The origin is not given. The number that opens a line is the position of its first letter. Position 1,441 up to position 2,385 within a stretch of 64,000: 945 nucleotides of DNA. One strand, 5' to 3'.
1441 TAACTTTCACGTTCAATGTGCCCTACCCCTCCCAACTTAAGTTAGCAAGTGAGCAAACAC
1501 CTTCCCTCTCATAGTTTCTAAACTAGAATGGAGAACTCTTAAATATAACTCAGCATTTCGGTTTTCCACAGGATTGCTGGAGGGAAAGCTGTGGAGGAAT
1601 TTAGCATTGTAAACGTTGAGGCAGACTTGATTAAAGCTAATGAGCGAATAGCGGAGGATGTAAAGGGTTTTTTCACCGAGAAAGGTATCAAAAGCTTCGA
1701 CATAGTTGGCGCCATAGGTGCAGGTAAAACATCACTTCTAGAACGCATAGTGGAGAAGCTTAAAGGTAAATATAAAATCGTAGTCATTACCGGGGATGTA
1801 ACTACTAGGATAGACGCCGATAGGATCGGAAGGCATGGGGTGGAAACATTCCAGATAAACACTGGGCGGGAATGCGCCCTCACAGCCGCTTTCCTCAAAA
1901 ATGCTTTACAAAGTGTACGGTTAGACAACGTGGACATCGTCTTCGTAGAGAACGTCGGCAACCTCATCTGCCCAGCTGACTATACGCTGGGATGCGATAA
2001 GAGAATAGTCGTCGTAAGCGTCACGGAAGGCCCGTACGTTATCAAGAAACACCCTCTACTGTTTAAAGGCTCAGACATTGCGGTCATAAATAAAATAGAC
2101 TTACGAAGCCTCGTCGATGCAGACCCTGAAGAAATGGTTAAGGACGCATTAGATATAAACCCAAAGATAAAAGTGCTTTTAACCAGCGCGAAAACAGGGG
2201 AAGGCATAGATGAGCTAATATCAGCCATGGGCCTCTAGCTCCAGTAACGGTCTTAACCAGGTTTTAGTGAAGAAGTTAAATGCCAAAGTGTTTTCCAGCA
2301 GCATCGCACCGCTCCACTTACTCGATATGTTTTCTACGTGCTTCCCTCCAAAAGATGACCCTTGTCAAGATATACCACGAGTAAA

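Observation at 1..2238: A MoaD/SAMP-like Gly-Gly protein is translationally coupled to a MiaB/MtaB methylthiotransferase and sits divergent to a His-less HypB-like GTPase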

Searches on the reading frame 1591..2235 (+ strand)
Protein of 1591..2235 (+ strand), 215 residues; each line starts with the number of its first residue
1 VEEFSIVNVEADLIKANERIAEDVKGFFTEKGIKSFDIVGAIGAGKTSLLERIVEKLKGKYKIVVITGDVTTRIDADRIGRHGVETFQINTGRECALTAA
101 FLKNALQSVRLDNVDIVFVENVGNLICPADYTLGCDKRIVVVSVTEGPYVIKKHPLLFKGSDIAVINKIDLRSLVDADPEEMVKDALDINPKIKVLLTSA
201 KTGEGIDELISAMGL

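Call 5: search_protein_families(library=pfam, proteins=[window:1591-2235:+], max_evalue=0.01)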
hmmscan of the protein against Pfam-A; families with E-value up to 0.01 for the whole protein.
window:1591-2235:+ (215 aa): 8 families
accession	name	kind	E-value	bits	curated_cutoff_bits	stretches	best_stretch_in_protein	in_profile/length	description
PF02492.25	cobW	-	6.1e-21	75.3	20.7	1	38-195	5-178/180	CobW/HypB/UreG, nucleotide-binding domain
PF00009.33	GTP_EFTU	-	4.7e-08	33.3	26.5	1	33-213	3-182/188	Elongation factor Tu GTP binding domain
PF03308.22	MeaB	-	0.00011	21.8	23.1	1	115-212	127-230/273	Methylmalonyl Co-A mutase-associated GTPase MeaB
PF03193.22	RsgA_GTPase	-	0.00033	21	30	0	163-212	57-103/174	RsgA GTPase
PF03266.21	NTPase_1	-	0.00041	20.7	23.9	1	38-121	4-88/168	NTPase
PF00448.28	SRP54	-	0.00069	19.8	22.7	1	38-125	6-95/196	SRP54-type protein, GTPase domain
PF03205.20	MobB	-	0.0014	18.9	26.6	1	37-120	3-97/133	Molybdopterin guanine dinucleotide synthesis protein B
PF13207.12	AAA_17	-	0.003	18.3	27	0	39-70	1-29/136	AAA domain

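Call 6: search_protein_families(library=ncbifam, proteins=[window:1591-2235:+], max_evalue=0.01)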
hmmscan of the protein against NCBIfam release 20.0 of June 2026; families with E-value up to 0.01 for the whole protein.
window:1591-2235:+ (215 aa): 24 families
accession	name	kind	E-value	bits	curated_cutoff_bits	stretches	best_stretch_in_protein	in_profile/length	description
TIGR00073.1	hypB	equivalog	1e-71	240.8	121.2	1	7-212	4-209/217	hydrogenase nickel incorporation protein HypB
NF007775.0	PRK10463.1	equivalog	2.8e-53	181.2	385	1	6-210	77-281/290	hydrogenase nickel incorporation protein HypB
TIGR00101.1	ureG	equivalog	4.6e-19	69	204.2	1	37-211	5-189/199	urease accessory protein UreG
TIGR00231.1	small_GTP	domain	4.4e-07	29.8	42.5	0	163-211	116-160/164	GTP-binding protein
NF041053.1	CobW_rel_Se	equivalog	7.3e-06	25.8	180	1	38-123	6-94/195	CobW-related selenoprotein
TIGR01393.1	lepA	equivalog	2.2e-05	23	533.9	1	163-212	126-174/595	translation elongation factor 4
TIGR00750.1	lao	equivalog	2.9e-05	23.4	240.75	1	114-212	127-232/300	methylmalonyl Co-A mutase-associated GTPase MeaB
NF008578.0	PRK11537.1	equivalog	0.00012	21.4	361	1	38-115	9-85/318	GTPase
TIGR00176.1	mobB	equivalog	0.00028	21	76.2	1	37-120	3-96/155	molybdopterin-guanine dinucleotide biosynthesis protein B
NF011056.0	PRK14489.1-1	equivalog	0.0003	20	379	1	8-122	184-295/363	bifunctional molybdenum cofactor guanylyltransferase MobA/molybdopterin-guanine dinucleotide biosynthesis adaptor protein MobB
NF010248.0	PRK13695.1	equivalog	0.00061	19.6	156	1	38-102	8-69/180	NTPase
TIGR00475.1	selB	equivalog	0.00073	18.4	242.25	1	135-210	74-158/581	selenocysteine-specific translation elongation factor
TIGR00064.1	ftsY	equivalog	0.0024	17.1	260.7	1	27-125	73-173/279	signal recognition particle-docking protein FtsY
NF038288.1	chaper_GTP_ZigA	equivalog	0.0024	16.8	600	1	39-85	7-53/390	zinc metallochaperone GTPase ZigA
TIGR03411.1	urea_trans_UrtD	equivalog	0.0026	17.5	304.1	1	38-89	33-85/242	urea ABC transporter ATP-binding protein UrtD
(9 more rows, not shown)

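Call 12: find_homologous_proteins(query=window:1591-2235:+, max_evalue=1e-10)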
Query window:1591-2235:+ (215 aa): 7873 proteins with E <= 1e-10 among 8000 candidates; the best 120 are listed.
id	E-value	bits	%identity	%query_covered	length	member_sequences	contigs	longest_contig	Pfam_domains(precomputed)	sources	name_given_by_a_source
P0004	3.8e-130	450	99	100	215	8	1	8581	PF02492.26,PF00009.34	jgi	-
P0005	4.7e-105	368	79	100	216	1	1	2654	PF02492.26,PF00009.34,PF03308.23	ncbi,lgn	ncbi:MAG: hydrogenase nickel incorporation protein HypB [Candidatus Jordarchaeales archaeon]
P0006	1.0e-104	367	78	100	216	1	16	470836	PF02492.26,PF00009.34,PF03308.23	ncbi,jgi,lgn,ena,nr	ncbi:MAG: hydrogenase nickel incorporation protein HypB [Candidatus Jordarchaeales archaeon]|nr:hydr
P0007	5.0e-104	365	78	100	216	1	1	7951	PF02492.26,PF00009.34,PF03308.23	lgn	-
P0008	8.4e-104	364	78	100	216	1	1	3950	PF02492.26,PF00009.34,PF03308.23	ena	-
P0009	1.1e-101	357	76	100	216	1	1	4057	PF02492.26,PF00009.34,PF03308.23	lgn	-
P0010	2.1e-101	356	76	100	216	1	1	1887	PF02492.26,PF00009.34,PF03308.23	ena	-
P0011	2.8e-100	353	76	100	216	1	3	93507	PF02492.26,PF00009.34,PF03308.23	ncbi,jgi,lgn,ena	-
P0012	7.3e-97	341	73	100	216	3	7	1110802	PF02492.26,PF00009.34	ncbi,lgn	ncbi:MAG: hydrogenase nickel incorporation protein HypB [Candidatus Jordarchaeales archaeon]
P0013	1.7e-94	334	72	100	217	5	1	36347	PF02492.26,PF00009.34,PF03308.23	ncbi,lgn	-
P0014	5.2e-93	329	71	99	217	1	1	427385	PF02492.26,PF00009.34,PF03308.23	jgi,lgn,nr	nr:hydrogenase nickel incorporation protein HypB [Candidatus Freyarchaeota archaeon]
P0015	7.2e-93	328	70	100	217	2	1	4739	PF02492.26,PF00009.34,PF03308.23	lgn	-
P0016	1.8e-91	324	69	100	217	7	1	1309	PF02492.26,PF00009.34,PF03308.23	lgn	-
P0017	2.5e-91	323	70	98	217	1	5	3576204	PF02492.26,PF00009.34,PF03308.23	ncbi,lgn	ncbi:MAG: hydrogenase nickel incorporation protein HypB [Candidatus Freyarchaeum deiterrae]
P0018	4.0e-91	323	69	99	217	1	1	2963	PF02492.26,PF00009.34,PF03308.23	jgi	jgi:hydrogenase nickel incorporation protein HypB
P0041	2.5e-75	271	59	97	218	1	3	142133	PF02492.26,PF00009.34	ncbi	ncbi:MAG: hydrogenase nickel incorporation protein HypB [Candidatus Hodarchaeota archaeon]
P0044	3.0e-75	271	58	97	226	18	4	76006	PF02492.26,PF00478.32,PF00009.34,PF03193.23,PF03308.23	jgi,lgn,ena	-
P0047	3.8e-75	270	61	97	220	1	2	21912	PF02492.26,PF00009.34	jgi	jgi:hydrogenase nickel incorporation protein HypB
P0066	1.1e-74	269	58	97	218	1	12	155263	PF02492.26,PF00009.34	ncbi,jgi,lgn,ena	-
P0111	1.2e-73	266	56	100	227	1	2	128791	PF02492.26,PF00009.34,PF03308.23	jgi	jgi:hydrogenase nickel incorporation protein HypB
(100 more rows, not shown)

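Call 16: find_encoding_contigs(protein=P0017, flank=8000, max_places=2)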
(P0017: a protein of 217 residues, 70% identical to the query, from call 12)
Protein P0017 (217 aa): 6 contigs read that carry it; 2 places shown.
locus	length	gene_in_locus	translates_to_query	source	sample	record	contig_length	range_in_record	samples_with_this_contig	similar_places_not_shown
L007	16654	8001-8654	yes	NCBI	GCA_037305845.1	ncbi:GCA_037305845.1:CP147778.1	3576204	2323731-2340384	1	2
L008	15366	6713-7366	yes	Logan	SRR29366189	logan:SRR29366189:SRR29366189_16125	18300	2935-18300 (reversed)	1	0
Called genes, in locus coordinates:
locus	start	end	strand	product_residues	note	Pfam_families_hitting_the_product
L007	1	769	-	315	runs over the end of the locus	PF00633:HHH (faint), PF11731:Cdd1 (weak), PF14520:HHH_5, PF00154:RecA_N, PF08423:Rad51, PF06745:ATPase (weak)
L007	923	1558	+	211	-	PF04289:DUF447_N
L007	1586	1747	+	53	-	PF03720:UDPG_MGDP_dh_C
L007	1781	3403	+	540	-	PF01702:TGT, PF17884:DUF5591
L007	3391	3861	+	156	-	-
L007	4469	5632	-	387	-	PF00091:Tubulin, PF12327:FtsZ_C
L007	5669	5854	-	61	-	PF01402:RHH_1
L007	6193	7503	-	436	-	PF00919:UPF0004, PF04055:Radical_SAM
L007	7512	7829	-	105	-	PF02597:ThiS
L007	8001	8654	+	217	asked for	PF03308:MeaB (weak), PF00009:GTP_EFTU (weak), PF02492:cobW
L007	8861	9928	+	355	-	PF04007:DUF354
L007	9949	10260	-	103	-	-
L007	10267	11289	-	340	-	PF00953:Glycos_transf_4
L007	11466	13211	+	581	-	-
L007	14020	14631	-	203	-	PF03966:Trm112p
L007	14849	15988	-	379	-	PF00483:NTP_transferase, PF12804:NTP_transf_3, PF21711:DCTN5 (weak), PF25084:LbH_EIF2B, PF00132:Hexapep (weak), PF24894:Hexapep_GlmU, PF25087:GMPPB_C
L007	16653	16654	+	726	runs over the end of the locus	PF14520:HHH_5 (faint), PF00488:MutS_V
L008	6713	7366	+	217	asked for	PF03308:MeaB (weak), PF00009:GTP_EFTU (weak), PF02492:cobW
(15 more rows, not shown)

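Call 17: find_encoding_contigs(protein=P0012, flank=8000, max_places=2)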
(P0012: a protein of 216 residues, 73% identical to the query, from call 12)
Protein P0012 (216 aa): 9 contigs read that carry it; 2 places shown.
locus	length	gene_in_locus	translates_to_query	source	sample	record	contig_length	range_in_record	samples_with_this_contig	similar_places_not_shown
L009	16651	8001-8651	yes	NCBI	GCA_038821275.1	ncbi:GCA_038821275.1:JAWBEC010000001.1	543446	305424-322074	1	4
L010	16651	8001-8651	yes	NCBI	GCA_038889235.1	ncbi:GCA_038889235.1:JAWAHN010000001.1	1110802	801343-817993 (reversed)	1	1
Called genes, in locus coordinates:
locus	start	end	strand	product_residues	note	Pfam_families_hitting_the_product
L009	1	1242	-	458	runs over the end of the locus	PF00586:AIRS, PF02769:AIRS_C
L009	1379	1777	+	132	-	PF04038:DHNA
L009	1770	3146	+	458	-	PF00294:PfkB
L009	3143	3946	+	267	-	PF01973:MptE-like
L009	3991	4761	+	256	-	PF01656:CbiA, PF02374:ArsA_ATPase (weak), PF06564:CBP_BcsQ (weak), PF10609:ParA, PF13614:AAA_31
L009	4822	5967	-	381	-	PF00091:Tubulin, PF12327:FtsZ_C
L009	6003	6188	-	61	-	PF01402:RHH_1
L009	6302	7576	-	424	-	PF00919:UPF0004, PF04055:Radical_SAM, PF01938:TRAM (faint)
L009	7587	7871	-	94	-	PF02597:ThiS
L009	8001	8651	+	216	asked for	PF00009:GTP_EFTU (weak), PF02492:cobW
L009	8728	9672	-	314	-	PF01408:GFO_IDH_MocA, PF22725:GFO_IDH_MocA_C3, PF02894:GFO_IDH_MocA_C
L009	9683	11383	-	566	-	PF00009:GTP_EFTU, PF03144:GTP_EFTU_D2 (weak), PF11987:IF-2, PF14578:GTP_EFTU_D4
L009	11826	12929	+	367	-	PF25133:TYW2_N_2, PF02005:TRM (weak), PF02475:TRM5-TYW2_MTfase, PF05175:MTS (weak), PF06325:PrmA (weak), PF09445:Methyltransf_15 (weak), PF13847:Methyltransf_31 (weak)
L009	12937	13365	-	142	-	PF04027:DUF371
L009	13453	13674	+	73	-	PF01135:PCMT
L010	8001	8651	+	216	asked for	PF00009:GTP_EFTU (weak), PF02492:cobW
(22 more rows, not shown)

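Call 18: find_encoding_contigs(protein=P0066, flank=8000, max_places=3)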
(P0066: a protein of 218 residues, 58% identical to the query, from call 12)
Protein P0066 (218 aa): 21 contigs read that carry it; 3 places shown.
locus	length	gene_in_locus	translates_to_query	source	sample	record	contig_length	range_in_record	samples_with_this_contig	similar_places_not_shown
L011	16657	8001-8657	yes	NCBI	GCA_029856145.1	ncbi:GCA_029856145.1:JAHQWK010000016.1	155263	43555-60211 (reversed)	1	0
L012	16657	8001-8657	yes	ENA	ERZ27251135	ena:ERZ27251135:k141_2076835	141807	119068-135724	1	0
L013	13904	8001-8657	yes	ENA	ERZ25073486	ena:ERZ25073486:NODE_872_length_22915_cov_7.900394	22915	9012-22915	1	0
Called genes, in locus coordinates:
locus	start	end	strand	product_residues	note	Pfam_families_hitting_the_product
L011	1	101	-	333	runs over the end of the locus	PF26553:PDDEXK_19, PF01381:HTH_3, PF12844:HTH_19 (weak)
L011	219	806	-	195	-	PF01381:HTH_3, PF12844:HTH_19, PF13560:HTH_31 (weak), PF00571:CBS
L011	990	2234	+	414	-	PF01941:AdoMet_Synthase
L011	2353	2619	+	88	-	-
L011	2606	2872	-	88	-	PF10601:zf-LITAF-like (weak)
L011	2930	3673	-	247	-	PF00132:Hexapep (faint), PF25084:LbH_EIF2B (faint), PF14602:Hexapep_2 (faint)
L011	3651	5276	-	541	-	PF14602:Hexapep_2 (faint), PF25087:GMPPB_C (faint), PF00132:Hexapep, PF25084:LbH_EIF2B (weak)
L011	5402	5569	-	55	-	-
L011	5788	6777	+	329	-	PF02163:Peptidase_M50 (faint)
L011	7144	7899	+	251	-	-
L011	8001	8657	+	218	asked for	PF00009:GTP_EFTU (faint), PF02492:cobW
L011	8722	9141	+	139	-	PF14894:Lsm_C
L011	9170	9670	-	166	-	-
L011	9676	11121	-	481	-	-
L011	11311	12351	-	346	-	-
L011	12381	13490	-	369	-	PF00004:AAA, PF07728:AAA_5 (faint)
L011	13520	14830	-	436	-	-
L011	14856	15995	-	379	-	-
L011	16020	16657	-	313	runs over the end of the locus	-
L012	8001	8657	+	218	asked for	PF00009:GTP_EFTU (faint), PF02492:cobW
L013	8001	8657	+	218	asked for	PF00009:GTP_EFTU (faint), PF02492:cobW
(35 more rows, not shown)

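Call 29: search_protein_families(library=pfam, proteins=[L011:7144-7896:+, L011:8722-9138:+, L007:8861-9925:+], max_evalue=0.001)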
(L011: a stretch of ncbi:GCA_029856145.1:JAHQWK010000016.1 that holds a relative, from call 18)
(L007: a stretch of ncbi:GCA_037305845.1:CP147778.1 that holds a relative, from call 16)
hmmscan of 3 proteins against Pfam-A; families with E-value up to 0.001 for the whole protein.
L011:7144-7896:+ (251 aa): 0 families

L011:8722-9138:+ (139 aa): 2 families
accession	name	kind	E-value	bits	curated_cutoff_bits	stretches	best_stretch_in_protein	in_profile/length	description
PF14894.11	Lsm_C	-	4.4e-11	42.9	27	1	88-132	15-58/63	Lsm C-terminal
PF01423.28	LSM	-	0.00011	22.2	23.4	1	10-65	3-62/66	LSM domain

L007:8861-9925:+ (355 aa): 1 family
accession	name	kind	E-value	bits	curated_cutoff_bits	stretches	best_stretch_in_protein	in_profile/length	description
PF04007.18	DUF354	-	1.2e-50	173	22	1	4-350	3-343/349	Protein of unknown function (DUF354)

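Call 45: find_encoding_contigs(protein=P0041, flank=6000, max_places=2)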
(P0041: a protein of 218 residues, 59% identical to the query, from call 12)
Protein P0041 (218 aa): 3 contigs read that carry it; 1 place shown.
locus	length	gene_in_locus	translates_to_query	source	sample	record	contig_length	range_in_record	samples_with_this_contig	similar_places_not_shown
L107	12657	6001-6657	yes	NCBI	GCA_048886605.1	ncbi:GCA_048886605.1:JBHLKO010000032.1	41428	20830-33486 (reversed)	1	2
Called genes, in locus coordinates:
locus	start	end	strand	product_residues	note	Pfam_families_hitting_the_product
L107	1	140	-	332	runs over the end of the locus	PF26553:PDDEXK_19, PF01381:HTH_3, PF12844:HTH_19 (weak)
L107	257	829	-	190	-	PF01381:HTH_3, PF12844:HTH_19, PF00571:CBS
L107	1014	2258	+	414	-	PF01941:AdoMet_Synthase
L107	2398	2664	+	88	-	-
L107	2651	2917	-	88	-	PF10601:zf-LITAF-like (weak)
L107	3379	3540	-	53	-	-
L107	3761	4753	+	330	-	PF02163:Peptidase_M50 (faint)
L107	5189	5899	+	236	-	-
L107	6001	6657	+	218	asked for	PF00009:GTP_EFTU (faint), PF02492:cobW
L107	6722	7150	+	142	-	PF01423:LSM (faint), PF14894:Lsm_C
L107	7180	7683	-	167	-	-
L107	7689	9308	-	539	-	-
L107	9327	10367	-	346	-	-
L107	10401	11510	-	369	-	PF00004:AAA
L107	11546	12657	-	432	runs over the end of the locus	-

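Call 46: find_encoding_contigs(protein=P0047, flank=6000, max_places=2)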
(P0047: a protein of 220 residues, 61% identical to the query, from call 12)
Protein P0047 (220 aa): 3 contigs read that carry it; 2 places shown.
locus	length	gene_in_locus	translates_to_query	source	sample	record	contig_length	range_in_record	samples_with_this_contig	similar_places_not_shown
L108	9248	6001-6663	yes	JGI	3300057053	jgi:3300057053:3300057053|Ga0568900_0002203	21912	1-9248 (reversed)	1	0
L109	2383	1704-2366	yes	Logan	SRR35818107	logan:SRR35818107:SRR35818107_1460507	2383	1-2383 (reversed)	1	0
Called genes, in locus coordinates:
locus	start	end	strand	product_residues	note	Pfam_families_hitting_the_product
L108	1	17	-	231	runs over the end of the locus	PF01351:RNase_HII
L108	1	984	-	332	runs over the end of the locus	PF26553:PDDEXK_19, PF01381:HTH_3, PF12844:HTH_19 (weak)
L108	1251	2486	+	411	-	PF01941:AdoMet_Synthase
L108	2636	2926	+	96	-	-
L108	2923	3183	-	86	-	-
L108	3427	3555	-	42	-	-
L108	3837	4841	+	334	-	PF01428:zf-AN1 (weak), PF02163:Peptidase_M50 (faint)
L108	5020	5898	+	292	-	PF01428:zf-AN1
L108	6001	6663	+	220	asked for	PF00009:GTP_EFTU (faint), PF02492:cobW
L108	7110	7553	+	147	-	-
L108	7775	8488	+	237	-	-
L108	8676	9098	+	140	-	PF14894:Lsm_C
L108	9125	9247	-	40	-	?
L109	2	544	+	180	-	?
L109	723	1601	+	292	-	PF01428:zf-AN1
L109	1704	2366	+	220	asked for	PF00009:GTP_EFTU (faint), PF02492:cobW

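Call 47: find_encoding_contigs(protein=P0111, flank=6000, max_places=2)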
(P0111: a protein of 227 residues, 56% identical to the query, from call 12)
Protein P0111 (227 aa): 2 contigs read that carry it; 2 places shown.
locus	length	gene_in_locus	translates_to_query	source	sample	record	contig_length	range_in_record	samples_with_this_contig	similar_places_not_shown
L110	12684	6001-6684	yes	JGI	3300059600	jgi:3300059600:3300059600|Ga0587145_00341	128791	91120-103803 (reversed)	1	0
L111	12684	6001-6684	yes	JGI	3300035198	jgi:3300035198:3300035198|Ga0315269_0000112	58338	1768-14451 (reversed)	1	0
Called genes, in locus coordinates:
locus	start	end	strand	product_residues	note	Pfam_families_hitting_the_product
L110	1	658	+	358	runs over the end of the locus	PF01658:Inos-1-P_synth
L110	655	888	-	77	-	PF01402:RHH_1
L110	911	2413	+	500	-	PF00202:Aminotran_3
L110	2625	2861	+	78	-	-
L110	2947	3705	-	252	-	PF01978:TrmB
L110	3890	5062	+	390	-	PF01208:URO-D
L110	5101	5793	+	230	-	PF02607:B12-binding_2, PF02310:B12-binding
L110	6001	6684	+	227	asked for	PF03308:MeaB (faint), PF00009:GTP_EFTU (faint), PF02492:cobW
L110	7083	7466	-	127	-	PF01155:HypA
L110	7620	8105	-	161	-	PF00258:Flavodoxin_1, PF02525:Flavodoxin_2 (faint), PF12641:Flavodoxin_3 (weak), PF12724:Flavodoxin_5, PF03358:FMN_red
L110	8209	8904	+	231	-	PF04199:Cyclase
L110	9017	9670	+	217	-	PF04277:OAD_gamma (weak), PF25973:BSH_CzcB (faint), PF25917:BSH_RND (faint), PF00364:Biotin_lipoyl, PF25919:BSH_CusB (weak), PF25984:BSH_YknX (faint)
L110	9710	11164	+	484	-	PF00682:HMGL-like, PF02436:PYC_OADA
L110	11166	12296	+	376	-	PF03977:OAD_beta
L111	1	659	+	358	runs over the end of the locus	PF01658:Inos-1-P_synth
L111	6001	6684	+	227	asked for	PF03308:MeaB (faint), PF00009:GTP_EFTU (faint), PF02492:cobW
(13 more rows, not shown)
